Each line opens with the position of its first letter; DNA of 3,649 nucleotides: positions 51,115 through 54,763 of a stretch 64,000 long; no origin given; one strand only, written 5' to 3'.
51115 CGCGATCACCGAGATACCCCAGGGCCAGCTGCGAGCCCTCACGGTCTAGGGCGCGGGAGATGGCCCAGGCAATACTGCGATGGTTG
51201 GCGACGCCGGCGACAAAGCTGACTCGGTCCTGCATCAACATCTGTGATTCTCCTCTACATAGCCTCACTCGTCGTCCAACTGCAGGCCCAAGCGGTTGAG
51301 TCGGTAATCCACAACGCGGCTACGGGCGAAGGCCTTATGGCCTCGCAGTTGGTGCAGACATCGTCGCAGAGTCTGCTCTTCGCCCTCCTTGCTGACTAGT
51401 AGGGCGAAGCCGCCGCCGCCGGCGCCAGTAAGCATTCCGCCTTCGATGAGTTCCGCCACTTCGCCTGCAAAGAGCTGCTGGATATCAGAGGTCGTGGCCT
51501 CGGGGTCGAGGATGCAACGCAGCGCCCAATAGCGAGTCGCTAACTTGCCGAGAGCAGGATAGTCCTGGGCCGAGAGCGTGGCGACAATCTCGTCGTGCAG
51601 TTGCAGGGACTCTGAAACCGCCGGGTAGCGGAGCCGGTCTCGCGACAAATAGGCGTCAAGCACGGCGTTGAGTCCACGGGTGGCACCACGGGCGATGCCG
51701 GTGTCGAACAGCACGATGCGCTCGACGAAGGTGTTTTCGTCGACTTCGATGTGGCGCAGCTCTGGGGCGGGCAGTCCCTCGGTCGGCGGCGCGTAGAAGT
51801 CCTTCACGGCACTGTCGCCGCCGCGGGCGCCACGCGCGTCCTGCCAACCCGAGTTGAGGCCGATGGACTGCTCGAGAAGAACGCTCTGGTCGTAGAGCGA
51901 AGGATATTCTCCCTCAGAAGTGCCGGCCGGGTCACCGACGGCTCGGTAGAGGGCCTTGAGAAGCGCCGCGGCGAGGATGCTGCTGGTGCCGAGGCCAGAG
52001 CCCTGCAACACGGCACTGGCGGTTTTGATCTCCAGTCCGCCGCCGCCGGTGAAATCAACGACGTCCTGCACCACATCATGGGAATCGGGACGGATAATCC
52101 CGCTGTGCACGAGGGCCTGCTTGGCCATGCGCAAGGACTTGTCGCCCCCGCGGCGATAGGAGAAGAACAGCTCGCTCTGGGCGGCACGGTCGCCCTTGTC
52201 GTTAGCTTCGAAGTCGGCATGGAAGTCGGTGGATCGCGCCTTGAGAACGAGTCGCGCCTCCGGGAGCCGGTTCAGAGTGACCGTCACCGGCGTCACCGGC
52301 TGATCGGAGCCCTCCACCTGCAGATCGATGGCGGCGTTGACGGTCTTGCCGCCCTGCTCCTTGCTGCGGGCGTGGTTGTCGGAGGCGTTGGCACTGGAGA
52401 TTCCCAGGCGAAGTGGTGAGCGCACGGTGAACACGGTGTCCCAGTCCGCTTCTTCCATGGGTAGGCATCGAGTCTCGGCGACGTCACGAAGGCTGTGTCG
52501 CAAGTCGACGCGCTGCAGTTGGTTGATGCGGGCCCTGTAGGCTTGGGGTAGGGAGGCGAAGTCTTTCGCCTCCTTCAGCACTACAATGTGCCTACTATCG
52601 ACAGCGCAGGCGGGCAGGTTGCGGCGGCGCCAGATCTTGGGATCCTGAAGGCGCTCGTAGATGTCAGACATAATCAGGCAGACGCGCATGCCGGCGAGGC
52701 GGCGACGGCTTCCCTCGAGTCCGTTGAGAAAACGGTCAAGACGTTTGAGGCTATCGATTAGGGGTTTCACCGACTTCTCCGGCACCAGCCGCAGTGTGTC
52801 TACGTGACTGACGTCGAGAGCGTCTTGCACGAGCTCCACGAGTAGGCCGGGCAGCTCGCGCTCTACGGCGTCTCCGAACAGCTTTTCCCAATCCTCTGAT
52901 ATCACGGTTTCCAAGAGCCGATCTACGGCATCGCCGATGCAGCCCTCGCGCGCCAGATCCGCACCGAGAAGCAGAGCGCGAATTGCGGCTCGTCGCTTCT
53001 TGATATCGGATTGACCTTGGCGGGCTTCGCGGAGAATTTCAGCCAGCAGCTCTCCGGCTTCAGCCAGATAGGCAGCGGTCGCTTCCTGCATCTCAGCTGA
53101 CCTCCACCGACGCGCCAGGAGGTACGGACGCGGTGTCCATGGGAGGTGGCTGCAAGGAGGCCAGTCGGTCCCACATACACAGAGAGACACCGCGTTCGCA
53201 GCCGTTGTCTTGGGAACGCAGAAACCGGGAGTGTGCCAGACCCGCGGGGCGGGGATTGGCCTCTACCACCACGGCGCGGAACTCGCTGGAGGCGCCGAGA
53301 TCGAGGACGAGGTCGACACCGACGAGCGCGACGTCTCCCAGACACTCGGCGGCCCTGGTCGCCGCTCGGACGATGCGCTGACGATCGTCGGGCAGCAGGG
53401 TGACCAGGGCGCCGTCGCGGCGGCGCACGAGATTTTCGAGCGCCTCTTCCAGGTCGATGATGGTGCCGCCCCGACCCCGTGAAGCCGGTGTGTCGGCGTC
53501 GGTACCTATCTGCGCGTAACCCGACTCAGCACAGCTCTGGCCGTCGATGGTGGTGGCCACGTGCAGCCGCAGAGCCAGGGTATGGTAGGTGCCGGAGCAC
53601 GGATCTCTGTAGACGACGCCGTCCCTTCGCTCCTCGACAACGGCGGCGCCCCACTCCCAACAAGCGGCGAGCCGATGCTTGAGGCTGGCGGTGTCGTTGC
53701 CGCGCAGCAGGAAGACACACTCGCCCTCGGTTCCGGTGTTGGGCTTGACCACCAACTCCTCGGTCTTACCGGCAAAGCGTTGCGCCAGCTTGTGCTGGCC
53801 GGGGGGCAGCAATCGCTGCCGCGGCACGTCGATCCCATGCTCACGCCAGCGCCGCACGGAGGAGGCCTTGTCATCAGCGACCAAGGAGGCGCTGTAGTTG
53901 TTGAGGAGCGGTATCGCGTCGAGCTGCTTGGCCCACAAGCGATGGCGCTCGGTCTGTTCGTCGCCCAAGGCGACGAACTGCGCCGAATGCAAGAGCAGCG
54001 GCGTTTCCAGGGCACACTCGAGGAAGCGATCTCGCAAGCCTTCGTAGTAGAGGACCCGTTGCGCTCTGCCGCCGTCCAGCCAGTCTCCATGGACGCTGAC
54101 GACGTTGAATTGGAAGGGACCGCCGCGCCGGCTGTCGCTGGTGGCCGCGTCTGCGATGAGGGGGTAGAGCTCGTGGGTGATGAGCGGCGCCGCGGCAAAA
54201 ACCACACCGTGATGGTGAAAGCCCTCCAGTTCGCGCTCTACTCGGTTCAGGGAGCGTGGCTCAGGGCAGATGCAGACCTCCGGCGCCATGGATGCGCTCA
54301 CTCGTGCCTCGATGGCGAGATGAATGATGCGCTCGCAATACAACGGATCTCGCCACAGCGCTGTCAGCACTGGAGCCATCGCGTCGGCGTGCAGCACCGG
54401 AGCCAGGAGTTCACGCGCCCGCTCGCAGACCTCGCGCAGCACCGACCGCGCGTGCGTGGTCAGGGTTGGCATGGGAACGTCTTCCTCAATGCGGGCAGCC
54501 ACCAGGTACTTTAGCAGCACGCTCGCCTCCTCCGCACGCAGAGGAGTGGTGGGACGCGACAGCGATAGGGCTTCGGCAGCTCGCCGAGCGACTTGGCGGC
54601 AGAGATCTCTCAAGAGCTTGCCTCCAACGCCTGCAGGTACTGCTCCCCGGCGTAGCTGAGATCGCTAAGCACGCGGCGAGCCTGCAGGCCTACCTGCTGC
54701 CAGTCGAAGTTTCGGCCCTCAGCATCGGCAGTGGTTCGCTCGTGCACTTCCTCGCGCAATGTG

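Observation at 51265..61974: Candidate undescribed three-gene enzyme system: giant UGDH-like/ATP-grasp protein, a second ATP-grasp protein and a GHMP sugar-kinase fusion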

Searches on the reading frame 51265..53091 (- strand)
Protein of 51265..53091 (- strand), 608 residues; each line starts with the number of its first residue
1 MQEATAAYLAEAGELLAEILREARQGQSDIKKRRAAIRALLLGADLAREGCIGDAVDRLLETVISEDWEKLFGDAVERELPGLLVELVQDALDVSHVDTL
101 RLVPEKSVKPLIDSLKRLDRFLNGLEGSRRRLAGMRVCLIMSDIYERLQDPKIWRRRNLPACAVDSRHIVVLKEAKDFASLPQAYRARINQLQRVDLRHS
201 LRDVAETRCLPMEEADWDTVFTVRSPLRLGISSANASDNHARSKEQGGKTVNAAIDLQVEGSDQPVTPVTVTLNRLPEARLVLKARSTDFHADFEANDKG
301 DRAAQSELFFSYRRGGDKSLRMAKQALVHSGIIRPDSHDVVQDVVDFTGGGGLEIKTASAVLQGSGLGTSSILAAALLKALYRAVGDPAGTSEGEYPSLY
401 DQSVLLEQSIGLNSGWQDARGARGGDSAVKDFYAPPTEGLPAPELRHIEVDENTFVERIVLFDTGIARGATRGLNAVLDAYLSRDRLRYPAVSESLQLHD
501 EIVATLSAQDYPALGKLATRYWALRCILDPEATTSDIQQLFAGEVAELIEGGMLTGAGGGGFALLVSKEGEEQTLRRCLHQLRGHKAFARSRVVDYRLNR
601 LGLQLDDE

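Call 6: search_protein_families(library=pfam, proteins=[window:51265-53091:-], max_evalue=0.1)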
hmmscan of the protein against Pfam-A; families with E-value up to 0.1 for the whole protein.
window:51265-53091:- (608 aa): 2 families
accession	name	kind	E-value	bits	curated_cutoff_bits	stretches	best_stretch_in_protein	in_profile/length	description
PF00288.32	GHMP_kinases_N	-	7.3e-07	29.8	22.3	1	348-419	14-80/87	GHMP kinases N terminal domain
PF08544.19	GHMP_kinases_C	-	0.064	14.1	21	0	506-579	5-79/85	GHMP kinases C terminal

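Call 7: search_protein_families(library=ncbifam, proteins=[window:51265-53091:-], max_evalue=0.1)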
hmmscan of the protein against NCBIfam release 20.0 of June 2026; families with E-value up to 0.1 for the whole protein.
window:51265-53091:- (608 aa): 6 families
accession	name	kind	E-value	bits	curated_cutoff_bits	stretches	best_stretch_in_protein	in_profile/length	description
NF009948.0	PRK13412.1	equivalog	9.3e-37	126.2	721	1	197-605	585-971/974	bifunctional fucokinase/fucose-1-phosphate guanylyltransferase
NF049969.1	GlMnHpPKinHddA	equivalog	1e-08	35.1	600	1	353-580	98-317/338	D-glycero-D-manno-heptose 7-phosphate kinase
TIGR00549.1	mevalon_kin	equivalog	8.7e-05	22.1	163.05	1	351-564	80-274/276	mevalonate kinase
NF003036.0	PRK03926.1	equivalog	0.018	14.1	403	0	339-384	62-107/302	mevalonate kinase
TIGR01920.1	Shik_kin_archae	equivalog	0.034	13.5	126.85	1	340-387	56-104/266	shikimate kinase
NF001816.0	PRK00555.1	equivalog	0.034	13.1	509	0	475-570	236-328/363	galactokinase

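Call 24: search_protein_families(library=padloc, proteins=[window:51265-53091:-], max_evalue=0.01)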
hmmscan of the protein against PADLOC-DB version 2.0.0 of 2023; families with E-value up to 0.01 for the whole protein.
window:51265-53091:- (608 aa): 0 families

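Call 89: search_solved_structures(query=window:51265-53091:-, max_evalue=0.01)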
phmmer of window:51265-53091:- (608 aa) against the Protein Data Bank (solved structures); distinct sequences matched with E-value up to 0.01: 7.
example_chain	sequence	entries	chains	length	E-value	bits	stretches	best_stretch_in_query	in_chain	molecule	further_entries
9iip_A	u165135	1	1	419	7.4e-15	57.8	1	200-605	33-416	L-fucokinase/L-fucose-1-P guanylyltransferase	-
5yys_A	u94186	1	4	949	8.1e-14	54.4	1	204-605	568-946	L-fucokinase, L-fucose-1-P guanylyltransferase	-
9iit_A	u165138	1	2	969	8.5e-14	54.3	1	204-605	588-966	L-fucokinase/L-fucose-1-P guanylyltransferase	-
3k85_A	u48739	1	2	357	4.6e-08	35.4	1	354-585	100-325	D-glycero-D-manno-heptose 1-phosphate kinase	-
4usk_A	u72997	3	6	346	1.9e-06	30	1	352-584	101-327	PUTATIVE SUGAR KINASE | SUGAR KINASE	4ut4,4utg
4usm_A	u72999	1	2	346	8.4e-06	27.9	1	352-584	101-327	PUTATIVE SUGAR KINASE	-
4n3o_A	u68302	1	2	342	9e-06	27.8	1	346-585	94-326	Putative D-glycero-D-manno-heptose 7-phosphate kinase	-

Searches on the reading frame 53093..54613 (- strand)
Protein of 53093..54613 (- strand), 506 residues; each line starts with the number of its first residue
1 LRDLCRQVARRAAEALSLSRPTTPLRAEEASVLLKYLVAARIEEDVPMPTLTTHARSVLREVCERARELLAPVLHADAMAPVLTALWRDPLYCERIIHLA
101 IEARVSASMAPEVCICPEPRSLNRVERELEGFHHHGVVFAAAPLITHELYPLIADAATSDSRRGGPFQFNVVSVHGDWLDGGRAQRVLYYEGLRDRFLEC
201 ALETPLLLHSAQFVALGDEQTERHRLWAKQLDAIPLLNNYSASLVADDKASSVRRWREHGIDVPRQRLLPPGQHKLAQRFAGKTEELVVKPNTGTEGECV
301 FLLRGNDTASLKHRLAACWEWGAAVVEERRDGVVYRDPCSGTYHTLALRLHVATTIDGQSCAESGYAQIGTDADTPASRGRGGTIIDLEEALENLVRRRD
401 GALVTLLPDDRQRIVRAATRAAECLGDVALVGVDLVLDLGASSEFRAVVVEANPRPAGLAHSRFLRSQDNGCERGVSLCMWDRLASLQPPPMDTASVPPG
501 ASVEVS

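Call 6: search_protein_families(library=pfam, proteins=[window:53093-54613:-], max_evalue=0.1)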
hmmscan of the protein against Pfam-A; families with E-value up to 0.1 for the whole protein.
window:53093-54613:- (506 aa): 4 families
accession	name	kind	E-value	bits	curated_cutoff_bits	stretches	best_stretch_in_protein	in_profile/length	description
PF02655.19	ATP-grasp_3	-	1.1e-09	39.1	23.2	2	397-458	102-159/160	ATP-grasp domain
PF14397.11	ATPgrasp_ST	-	0.00041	20.1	31.4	1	232-307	5-83/278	Sugar-transfer associated ATP-grasp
PF14398.11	ATPgrasp_YheCD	-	0.00069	19.4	26.8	0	348-457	126-228/255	YheC/D like ATP-grasp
PF25109.1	HAD_PNKP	-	0.091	13.3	27.6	0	237-263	109-135/143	Polynucleotide kinase PNKP phosphatase domain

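Call 7: search_protein_families(library=ncbifam, proteins=[window:53093-54613:-], max_evalue=0.1)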
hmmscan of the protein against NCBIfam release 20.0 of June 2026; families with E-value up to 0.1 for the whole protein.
window:53093-54613:- (506 aa): 5 families
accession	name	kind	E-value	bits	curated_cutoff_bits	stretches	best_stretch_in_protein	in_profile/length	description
TIGR00768.1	rimK_fam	subfamily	2.8e-07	30.2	143.4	1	227-310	64-148/276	RimK family alpha-L-glutamate ligase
NF038074.1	fam_STM4014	hypoth_equivalog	4.5e-05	22.9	175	0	230-309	99-180/349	STM4014 family protein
NF002378.0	PRK01372.1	subfamily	0.004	15.9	243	1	241-328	93-176/305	D-alanine--D-alanine ligase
TIGR02068.2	cya_phycin_syn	equivalog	0.011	13.8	850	1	242-416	207-381/862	cyanophycin synthetase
NF002563.0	PRK02186.1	subfamily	0.022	13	625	1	241-308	100-166/890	argininosuccinate lyase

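Call 10: find_encoding_contigs(protein=window:53093-54613:-, flank=10000, max_places=6)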
Protein window:53093-54613:- (506 aa): no gene with exactly this product is on record in the collection.

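Call 14: find_related_loci(query=window:53093-54613:-, collection=genome_contigs, flank=10000)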
Query window:53093-54613:- (506 aa) in genome_contigs; peptide patterns used: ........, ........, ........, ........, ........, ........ (x = any residue, [..] = any of these).
82 stretches matched a pattern; 1 encode a relative of the query (tblastn E <= 1e-3); 1 distinct loci.
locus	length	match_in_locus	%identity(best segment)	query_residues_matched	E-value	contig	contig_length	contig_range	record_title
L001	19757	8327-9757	48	11-488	6e-117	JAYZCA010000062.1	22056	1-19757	MAG: Candidatus Latescibacterota bacterium isolate XB_MAG1219 DB_MAG1219_0062, whole genome shotgun sequence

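Call 24: search_protein_families(library=padloc, proteins=[window:53093-54613:-], max_evalue=0.01)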
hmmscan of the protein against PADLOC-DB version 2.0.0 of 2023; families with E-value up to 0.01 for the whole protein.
window:53093-54613:- (506 aa): 0 families

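Call 88: search_solved_structures(query=window:53093-54613:-, max_evalue=1)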
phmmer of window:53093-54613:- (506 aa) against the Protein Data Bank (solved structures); distinct sequences matched with E-value up to 1: 0.
